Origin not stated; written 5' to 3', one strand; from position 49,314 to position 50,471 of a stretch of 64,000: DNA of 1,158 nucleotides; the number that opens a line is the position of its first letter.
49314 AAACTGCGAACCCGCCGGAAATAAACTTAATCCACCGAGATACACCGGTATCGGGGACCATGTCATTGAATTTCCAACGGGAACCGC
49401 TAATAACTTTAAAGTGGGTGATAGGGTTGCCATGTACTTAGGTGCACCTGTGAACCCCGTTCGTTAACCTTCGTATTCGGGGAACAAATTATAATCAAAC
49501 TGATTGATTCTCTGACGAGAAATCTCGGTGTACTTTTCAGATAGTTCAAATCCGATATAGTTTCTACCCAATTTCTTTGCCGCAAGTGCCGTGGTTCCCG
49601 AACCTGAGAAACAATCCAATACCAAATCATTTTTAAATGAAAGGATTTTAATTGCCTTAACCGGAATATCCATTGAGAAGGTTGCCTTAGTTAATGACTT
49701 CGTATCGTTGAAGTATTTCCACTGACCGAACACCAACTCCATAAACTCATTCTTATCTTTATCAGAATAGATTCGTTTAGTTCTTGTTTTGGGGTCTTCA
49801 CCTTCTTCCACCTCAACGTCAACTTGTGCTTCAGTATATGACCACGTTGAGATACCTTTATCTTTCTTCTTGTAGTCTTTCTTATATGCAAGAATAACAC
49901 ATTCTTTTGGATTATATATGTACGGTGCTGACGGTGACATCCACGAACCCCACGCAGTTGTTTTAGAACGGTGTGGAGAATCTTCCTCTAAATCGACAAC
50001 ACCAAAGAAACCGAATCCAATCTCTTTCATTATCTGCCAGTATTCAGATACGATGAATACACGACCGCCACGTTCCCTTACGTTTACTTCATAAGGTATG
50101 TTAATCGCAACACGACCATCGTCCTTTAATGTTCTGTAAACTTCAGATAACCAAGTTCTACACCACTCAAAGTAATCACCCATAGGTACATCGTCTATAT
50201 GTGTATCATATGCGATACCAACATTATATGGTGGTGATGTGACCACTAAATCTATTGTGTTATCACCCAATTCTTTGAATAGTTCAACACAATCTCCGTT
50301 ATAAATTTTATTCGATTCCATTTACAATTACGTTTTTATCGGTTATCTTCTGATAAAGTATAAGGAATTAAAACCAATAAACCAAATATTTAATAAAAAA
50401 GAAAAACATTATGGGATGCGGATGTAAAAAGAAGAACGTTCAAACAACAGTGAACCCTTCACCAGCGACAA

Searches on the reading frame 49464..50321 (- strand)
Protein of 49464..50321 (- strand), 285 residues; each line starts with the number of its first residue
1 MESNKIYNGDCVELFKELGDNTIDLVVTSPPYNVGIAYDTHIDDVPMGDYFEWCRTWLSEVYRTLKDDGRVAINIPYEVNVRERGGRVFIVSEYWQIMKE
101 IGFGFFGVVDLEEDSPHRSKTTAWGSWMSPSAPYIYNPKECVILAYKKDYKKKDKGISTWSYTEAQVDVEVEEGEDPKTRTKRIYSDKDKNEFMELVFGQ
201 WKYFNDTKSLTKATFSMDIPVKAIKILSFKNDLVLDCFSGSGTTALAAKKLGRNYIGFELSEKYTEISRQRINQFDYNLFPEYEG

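Call 10: search_protein_families(library=phrogs, proteins=[window:49464-50321:-], max_evalue=0.001)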
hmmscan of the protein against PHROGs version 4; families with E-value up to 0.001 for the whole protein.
window:49464-50321:- (285 aa): 14 families
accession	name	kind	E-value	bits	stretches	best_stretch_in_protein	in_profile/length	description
phrog_67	-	other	6e-46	158.8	1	1-277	121-348/743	DNA methyltransferase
phrog_498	-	other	1.2e-21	77.9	1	16-275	216-423/633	DNA methyltransferase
phrog_6025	-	other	1.3e-15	58.6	1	3-108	11-105/192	DNA methyltransferase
phrog_3008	-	other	7.3e-14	52.6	1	218-273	157-212/244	DNA methyltransferase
phrog_12517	-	unknown function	1e-12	48.8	1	230-275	105-150/316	-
phrog_8769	-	other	4e-12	46.8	1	230-274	11-55/71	methyltransferase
phrog_18293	-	other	2.1e-11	44.8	1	224-274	59-109/119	methyltransferase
phrog_18146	-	other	4e-11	43.5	1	212-262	50-101/452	DNA methyltransferase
phrog_23148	-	unknown function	3.5e-08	34.6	1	223-273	97-147/165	-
phrog_12862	-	unknown function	1.5e-07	32.4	1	3-96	2-88/149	-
phrog_23085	-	unknown function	2.5e-07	31.4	1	222-273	55-106/138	-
phrog_16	-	DNA, RNA and nucleotide metabolism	7e-06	25.5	1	164-266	803-903/986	DNA helicase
phrog_6952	-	other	8.5e-06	26.7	1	224-272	127-175/181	DNA methyltransferase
phrog_10183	-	other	5e-05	22.7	0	5-68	503-560/889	DNA methyltransferase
